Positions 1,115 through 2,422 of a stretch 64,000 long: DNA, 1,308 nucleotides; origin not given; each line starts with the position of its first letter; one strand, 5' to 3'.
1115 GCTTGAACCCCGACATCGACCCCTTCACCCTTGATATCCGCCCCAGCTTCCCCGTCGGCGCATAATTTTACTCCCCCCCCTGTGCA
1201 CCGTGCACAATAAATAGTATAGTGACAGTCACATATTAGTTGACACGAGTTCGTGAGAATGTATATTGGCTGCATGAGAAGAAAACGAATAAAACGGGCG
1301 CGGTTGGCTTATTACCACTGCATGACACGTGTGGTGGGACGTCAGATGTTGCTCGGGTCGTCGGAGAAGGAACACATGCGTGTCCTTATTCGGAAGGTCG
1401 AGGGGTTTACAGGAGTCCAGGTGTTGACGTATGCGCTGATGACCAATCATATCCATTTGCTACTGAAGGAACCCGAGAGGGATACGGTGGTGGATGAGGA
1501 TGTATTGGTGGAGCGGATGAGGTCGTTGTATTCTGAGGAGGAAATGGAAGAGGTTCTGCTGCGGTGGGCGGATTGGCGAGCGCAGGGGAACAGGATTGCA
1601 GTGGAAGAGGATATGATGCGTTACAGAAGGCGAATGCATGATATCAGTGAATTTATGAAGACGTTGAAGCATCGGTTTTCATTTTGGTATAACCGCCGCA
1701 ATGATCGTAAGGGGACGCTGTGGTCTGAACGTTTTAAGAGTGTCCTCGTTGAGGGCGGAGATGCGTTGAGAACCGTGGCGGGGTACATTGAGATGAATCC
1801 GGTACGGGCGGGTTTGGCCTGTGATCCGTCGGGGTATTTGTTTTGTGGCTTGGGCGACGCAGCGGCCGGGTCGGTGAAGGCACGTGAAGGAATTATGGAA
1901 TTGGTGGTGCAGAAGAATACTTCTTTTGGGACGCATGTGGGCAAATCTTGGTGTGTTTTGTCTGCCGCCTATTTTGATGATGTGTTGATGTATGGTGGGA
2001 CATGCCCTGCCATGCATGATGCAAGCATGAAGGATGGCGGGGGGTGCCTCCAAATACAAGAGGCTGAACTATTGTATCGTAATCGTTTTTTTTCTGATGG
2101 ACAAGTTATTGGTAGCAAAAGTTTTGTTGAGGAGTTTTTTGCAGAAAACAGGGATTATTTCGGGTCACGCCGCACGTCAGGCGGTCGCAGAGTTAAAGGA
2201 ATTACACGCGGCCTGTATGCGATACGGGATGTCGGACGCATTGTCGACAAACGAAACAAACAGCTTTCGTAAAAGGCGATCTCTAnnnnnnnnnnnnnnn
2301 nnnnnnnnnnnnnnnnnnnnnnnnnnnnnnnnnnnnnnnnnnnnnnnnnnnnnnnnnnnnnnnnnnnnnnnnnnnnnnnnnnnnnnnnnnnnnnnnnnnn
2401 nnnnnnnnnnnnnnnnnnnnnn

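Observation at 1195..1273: Subfamily-specific conserved 5' modules upstream of the RAYT-like paralogs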

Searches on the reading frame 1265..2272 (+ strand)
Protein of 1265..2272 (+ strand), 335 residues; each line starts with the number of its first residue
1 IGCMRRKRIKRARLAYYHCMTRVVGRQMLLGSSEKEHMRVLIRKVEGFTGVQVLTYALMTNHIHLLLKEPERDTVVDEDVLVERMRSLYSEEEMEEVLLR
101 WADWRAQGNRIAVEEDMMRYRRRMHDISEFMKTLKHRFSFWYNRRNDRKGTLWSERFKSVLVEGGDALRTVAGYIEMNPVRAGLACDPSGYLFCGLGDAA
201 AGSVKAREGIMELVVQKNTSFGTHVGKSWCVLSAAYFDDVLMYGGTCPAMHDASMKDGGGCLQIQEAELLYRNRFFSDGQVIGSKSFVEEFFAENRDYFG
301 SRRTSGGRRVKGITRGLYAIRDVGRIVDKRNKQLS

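Call 6: search_protein_families(library=pfam, proteins=[window:1265-2272:+], max_evalue=0.01)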
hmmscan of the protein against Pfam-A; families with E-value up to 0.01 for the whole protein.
window:1265-2272:+ (335 aa): 1 family
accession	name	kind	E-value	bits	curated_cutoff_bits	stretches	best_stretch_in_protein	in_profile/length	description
PF01797.21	Y1_Tnp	-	2.7e-13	50.5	23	2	15-75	5-65/121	Transposase IS200 like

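Call 13: search_protein_families(library=ncbifam, proteins=[window:1274-2272:+], max_evalue=0.001)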
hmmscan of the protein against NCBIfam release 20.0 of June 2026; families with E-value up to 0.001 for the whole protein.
window:1274-2272:+ (332 aa): 2 families
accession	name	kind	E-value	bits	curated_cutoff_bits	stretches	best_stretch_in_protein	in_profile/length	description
NF047646.1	REP_Tyr_transpos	equivalog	3.4e-16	59.4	80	1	117-190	65-145/146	REP-associated tyrosine transposase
NF033573.1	transpos_IS200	equivalog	0.00016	21.9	55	0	12-67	11-66/126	IS200/IS605 family transposase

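Call 15: find_encoding_contigs(protein=window:1274-2272:+, flank=3000, max_places=6)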
Protein window:1274-2272:+ (332 aa): no gene with exactly this product is on record in the collection.

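Call 16: find_related_loci(query=A3, collection=genome_contigs, flank=4000)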
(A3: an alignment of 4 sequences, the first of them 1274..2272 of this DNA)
Query A3 (332 aa) in genome_contigs; peptide patterns used: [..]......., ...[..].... (x = any residue, [..] = any of these).
18 stretches matched a pattern; 14 encode a relative of the query (tblastn E <= 1e-3); 14 distinct loci.
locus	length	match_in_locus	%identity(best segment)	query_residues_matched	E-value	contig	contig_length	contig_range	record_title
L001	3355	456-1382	43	3-320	7e-69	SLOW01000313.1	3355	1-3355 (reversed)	MAG: Opitutales bacterium isolate CSSed165cm_470 CSSed16-5cm-164882, whole genome shotgun sequence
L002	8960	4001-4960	41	1-317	5e-66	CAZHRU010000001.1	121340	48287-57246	MAG TPA_asm: uncultured Verrucomicrobiota bacterium isolate SRP272421_co4_615 genome assembly, contig: NODE_136_length_1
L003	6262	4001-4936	40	1-309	3e-66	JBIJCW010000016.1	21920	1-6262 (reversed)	MAG: Kiritimatiellia bacterium isolate ME2006-08-22D15_3300044611_group2_bin126 Rohwer_bin2518_scaffold_1856_c1, whole g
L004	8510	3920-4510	49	14-207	1e-54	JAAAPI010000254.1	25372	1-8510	MAG: Verrucomicrobia bacterium isolate GSL.Bin9 NODE_1112_length_25372_cov_1.2946, whole genome shotgun sequence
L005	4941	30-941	37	2-300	8e-51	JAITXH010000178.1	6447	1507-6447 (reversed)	MAG: Puniceicoccales bacterium isolate Zx50_bin46 k119_2274528, whole genome shotgun sequence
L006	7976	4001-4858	39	11-291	7e-51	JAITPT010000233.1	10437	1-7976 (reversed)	MAG: Puniceicoccales bacterium isolate Pq454_bin37 k119_2728114, whole genome shotgun sequence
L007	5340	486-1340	39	12-291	3e-50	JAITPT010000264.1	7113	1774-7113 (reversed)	MAG: Puniceicoccales bacterium isolate Pq454_bin37 k119_1499142, whole genome shotgun sequence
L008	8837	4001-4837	39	12-285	4e-49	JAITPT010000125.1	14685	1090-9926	MAG: Puniceicoccales bacterium isolate Pq454_bin37 k119_1019596, whole genome shotgun sequence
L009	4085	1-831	38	14-285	1e-48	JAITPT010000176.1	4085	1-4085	MAG: Puniceicoccales bacterium isolate Pq454_bin37 k119_2709335, whole genome shotgun sequence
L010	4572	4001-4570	44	11-198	1e-46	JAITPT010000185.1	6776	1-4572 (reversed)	MAG: Puniceicoccales bacterium isolate Pq454_bin37 k119_1409953, whole genome shotgun sequence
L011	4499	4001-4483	51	1-162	7e-43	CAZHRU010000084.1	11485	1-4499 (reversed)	MAG TPA_asm: uncultured Verrucomicrobiota bacterium isolate SRP272421_co4_615 genome assembly, contig: NODE_16978_length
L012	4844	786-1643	34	12-293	5e-41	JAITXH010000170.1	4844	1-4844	MAG: Puniceicoccales bacterium isolate Zx50_bin46 k119_1159676, whole genome shotgun sequence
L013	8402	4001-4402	27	15-199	4e-13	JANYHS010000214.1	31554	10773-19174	MAG: Acidobacteria bacterium isolate GL140_1_metabinner_89_sub GL140_1_k141_1997497, whole genome shotgun sequence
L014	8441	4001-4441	25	2-201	9e-7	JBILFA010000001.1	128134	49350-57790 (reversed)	MAG: Bdellovibrionota bacterium isolate ME2016-07-29_3300044622_group7_bin22 Rohwer_bin1192_scaffold_17_c1, whole genome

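Call 17: find_homologous_proteins(query=window:1274-2272:+, max_evalue=1e-20)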
Query window:1274-2272:+ (332 aa): 2341 proteins with E <= 1e-20 among 4476 candidates; the best 120 are listed.
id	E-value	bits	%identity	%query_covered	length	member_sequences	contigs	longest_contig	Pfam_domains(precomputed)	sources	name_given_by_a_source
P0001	4.4e-222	754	100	100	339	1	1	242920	PF01797.22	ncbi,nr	ncbi:MAG: hypothetical protein EOL87_00095 [Spartobacteria bacterium]|nr:hypothetical protein [Spart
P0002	2.0e-151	522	74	99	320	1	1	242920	PF01797.22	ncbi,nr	ncbi:MAG: hypothetical protein EOL87_00310 [Spartobacteria bacterium]|nr:hypothetical protein [Spart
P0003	8.4e-139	480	69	97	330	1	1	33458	PF01797.22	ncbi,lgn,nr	ncbi:MAG: hypothetical protein EOL87_10565 [Spartobacteria bacterium]|nr:hypothetical protein [Spart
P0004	3.2e-133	462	66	99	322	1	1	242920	PF01797.22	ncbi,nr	ncbi:MAG: transposase [Spartobacteria bacterium]|nr:transposase [Spartobacteria bacterium]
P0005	2.2e-128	446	65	97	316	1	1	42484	PF01797.22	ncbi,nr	ncbi:MAG: transposase [Spartobacteria bacterium]|nr:transposase [Spartobacteria bacterium]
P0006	8.5e-128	444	65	97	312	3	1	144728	PF01797.22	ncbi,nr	ncbi:MAG: transposase [Spartobacteria bacterium]|nr:transposase [Spartobacteria bacterium]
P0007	8.6e-128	444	63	97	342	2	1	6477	PF01797.22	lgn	-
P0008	4.0e-127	442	63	98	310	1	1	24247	PF01797.22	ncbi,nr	ncbi:MAG: transposase [Spartobacteria bacterium]|nr:transposase [Spartobacteria bacterium]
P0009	4.8e-127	442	64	96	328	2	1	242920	PF01797.22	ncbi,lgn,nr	ncbi:MAG: hypothetical protein EOL87_00570 [Spartobacteria bacterium]|nr:hypothetical protein [Spart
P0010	7.2e-126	438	63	97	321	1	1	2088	PF01797.22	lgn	-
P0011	2.7e-125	436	61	97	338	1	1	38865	PF01797.22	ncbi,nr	ncbi:MAG: hypothetical protein EOL87_09620 [Spartobacteria bacterium]|nr:hypothetical protein [Spart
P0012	4.8e-125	435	62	99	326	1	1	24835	PF01797.22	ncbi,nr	ncbi:MAG: hypothetical protein EOL87_13120 [Spartobacteria bacterium]|nr:hypothetical protein [Spart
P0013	8.8e-124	431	62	98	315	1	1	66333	PF01797.22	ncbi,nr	ncbi:MAG: transposase [Spartobacteria bacterium]|nr:transposase [Spartobacteria bacterium]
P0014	1.3e-123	430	63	97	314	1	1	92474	PF01797.22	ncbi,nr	ncbi:MAG: transposase [Spartobacteria bacterium]|nr:transposase [Spartobacteria bacterium]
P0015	1.4e-123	430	64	96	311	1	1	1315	PF01797.22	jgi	-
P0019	2.6e-118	413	63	92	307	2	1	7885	PF01797.22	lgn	-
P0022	5.7e-115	402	66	87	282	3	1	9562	PF01797.22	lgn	-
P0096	9.5e-88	313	53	89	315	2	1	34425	PF01797.22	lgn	-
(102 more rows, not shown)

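Call 19: find_encoding_contigs(protein=P0003, flank=10000, max_places=3)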
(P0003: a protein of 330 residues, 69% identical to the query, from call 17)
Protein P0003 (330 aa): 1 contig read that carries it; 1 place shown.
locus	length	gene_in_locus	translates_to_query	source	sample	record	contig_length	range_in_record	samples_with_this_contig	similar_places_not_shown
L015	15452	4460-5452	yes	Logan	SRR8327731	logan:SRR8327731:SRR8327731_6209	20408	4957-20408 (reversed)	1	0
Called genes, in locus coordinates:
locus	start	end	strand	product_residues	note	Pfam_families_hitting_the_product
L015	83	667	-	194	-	PF13338:AbiEi_4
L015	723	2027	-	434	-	PF01663:Phosphodiest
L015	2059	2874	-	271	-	PF02673:BacA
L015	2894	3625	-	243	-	PF01066:CDP-OH_P_transf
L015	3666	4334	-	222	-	PF02666:PS_Dcarbxylase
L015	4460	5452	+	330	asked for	PF01797:Y1_Tnp (faint)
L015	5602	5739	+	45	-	PF05697:Trigger_N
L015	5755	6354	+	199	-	PF05698:Trigger_C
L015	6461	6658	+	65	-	-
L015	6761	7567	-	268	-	PF03649:UPF0014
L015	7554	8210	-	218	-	PF13555:AAA_29 (weak), PF00005:ABC_tran, PF02463:SMC_N (faint), PF13191:AAA_16 (faint)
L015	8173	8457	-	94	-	-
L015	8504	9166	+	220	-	-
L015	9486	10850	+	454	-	PF00909:Ammonium_transp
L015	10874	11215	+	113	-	PF00543:P-II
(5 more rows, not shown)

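Call 20: find_encoding_contigs(protein=P0004, flank=10000, max_places=3)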
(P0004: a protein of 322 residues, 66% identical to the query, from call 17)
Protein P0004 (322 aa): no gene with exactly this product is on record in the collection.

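Call 22: find_encoding_contigs(protein=P0009, flank=10000, max_places=3)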
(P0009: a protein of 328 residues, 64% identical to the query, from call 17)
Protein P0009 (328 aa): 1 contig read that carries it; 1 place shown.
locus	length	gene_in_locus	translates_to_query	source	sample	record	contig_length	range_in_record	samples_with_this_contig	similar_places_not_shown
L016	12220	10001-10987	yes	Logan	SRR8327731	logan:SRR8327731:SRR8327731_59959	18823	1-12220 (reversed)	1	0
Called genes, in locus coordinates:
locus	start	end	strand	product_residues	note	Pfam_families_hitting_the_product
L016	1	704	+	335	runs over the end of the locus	PF00149:Metallophos, PF12850:Metallophos_2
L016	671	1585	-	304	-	PF01797:Y1_Tnp (faint)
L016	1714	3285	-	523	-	PF03023:MurJ, PF01554:MatE (weak)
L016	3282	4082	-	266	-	PF00535:Glycos_transf_2, PF13641:Glyco_tranf_2_3 (faint)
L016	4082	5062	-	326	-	PF01075:Glyco_transf_9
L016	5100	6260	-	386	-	PF02606:LpxK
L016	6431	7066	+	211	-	PF24675:NpmA (weak), PF02390:Methyltransf_4, PF13649:Methyltransf_25 (faint), PF13847:Methyltransf_31 (weak)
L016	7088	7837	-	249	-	PF02348:CTP_transf_3, PF12804:NTP_transf_3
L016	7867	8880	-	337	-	PF00294:PfkB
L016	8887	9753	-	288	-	PF11306:DUF3108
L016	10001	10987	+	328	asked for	PF01797:Y1_Tnp (weak)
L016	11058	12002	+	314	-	PF00294:PfkB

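Call 23: find_encoding_contigs(protein=P0022, flank=10000, max_places=3)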
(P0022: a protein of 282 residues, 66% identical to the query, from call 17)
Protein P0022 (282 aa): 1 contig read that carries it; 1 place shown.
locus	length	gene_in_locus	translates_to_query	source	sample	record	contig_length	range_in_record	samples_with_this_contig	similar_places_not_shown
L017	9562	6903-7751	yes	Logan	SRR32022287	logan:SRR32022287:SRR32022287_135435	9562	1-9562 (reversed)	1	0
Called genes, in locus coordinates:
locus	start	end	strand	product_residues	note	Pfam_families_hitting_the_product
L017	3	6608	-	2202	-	?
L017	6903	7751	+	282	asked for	PF01797:Y1_Tnp (faint)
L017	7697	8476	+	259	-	-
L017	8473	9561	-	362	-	?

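Call 27: find_related_loci(query=A4, collection=metagenome_contigs, flank=3000)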
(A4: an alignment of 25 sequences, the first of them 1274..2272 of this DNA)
Query A4 (332 aa) in metagenome_contigs; peptide patterns used: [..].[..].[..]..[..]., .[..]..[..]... (x = any residue, [..] = any of these).
600 stretches matched a pattern (row limit reached: there are more); 446 encode a relative of the query (tblastn E <= 1e-3); the best 80 are kept; 80 distinct loci.
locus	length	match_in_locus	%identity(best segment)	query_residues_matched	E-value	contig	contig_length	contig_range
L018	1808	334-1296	44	1-313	3e-79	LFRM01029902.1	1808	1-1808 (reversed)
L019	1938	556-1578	39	1-324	5e-69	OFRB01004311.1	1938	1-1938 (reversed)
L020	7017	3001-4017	38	1-320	3e-65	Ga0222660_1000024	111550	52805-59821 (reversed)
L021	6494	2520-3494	39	1-308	6e-65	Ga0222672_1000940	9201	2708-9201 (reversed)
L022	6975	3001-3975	39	1-308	1e-62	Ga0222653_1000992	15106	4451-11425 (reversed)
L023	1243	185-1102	42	1-311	3e-66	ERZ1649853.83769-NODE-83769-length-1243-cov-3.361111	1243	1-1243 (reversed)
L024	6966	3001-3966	37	1-308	5e-62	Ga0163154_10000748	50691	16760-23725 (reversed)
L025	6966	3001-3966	37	1-308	7e-62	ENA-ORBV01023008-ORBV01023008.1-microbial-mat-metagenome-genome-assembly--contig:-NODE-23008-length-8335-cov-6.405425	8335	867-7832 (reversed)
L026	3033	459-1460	39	12-320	1e-61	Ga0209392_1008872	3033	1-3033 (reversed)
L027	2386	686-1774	36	1-320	3e-62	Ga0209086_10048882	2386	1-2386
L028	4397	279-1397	37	8-320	2e-61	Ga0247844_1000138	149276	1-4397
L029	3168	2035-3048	36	8-320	1e-60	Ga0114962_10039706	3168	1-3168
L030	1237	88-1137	37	1-320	4e-64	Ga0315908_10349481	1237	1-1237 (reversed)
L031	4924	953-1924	40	12-320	3e-60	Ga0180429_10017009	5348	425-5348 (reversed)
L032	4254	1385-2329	37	1-320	1e-59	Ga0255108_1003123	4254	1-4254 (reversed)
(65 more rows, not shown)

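Call 45: find_encoding_contigs(protein=P0007, flank=10000, max_places=2)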
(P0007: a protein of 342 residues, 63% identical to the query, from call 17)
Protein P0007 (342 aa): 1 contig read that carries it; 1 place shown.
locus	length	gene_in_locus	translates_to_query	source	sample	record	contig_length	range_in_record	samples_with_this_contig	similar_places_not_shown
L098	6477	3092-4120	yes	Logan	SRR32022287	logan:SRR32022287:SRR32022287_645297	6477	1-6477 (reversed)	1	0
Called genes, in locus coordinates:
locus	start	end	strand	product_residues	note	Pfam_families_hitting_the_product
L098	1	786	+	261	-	?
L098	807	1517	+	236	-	PF13581:HATPase_c_2 (faint), PF02518:HATPase_c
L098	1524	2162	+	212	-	PF01541:GIY-YIG, PF27096:UvrC_M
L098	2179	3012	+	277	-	PF08459:UvrC_RNaseH_dom, PF14520:HHH_5, PF12826:HHH_2 (weak)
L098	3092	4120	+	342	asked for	PF01797:Y1_Tnp (weak)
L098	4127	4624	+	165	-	PF13302:Acetyltransf_3 (weak), PF00583:Acetyltransf_1, PF13508:Acetyltransf_7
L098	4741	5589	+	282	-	PF06325:PrmA, PF05175:MTS, PF13489:Methyltransf_23 (faint), PF13847:Methyltransf_31 (weak), PF08241:Methyltransf_11 (weak), PF13649:Methyltransf_25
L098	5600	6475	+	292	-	?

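Call 46: find_encoding_contigs(protein=P0019, flank=10000, max_places=2)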
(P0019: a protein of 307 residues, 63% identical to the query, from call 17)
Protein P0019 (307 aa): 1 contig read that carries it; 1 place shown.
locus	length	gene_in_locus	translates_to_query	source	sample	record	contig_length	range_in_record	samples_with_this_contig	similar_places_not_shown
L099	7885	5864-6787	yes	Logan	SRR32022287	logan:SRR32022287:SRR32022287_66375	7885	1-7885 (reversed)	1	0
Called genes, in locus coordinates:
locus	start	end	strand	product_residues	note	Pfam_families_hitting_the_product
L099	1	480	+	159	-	?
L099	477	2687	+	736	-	PF05226:CHASE2, PF00211:Guanylate_cyc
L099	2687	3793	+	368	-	PF00072:Response_reg, PF00512:HisKA (weak), PF02518:HATPase_c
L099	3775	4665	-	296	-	PF00795:CN_hydrolase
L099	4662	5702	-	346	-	PF04371:PAD_porph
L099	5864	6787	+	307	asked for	PF01797:Y1_Tnp (faint)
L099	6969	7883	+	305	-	?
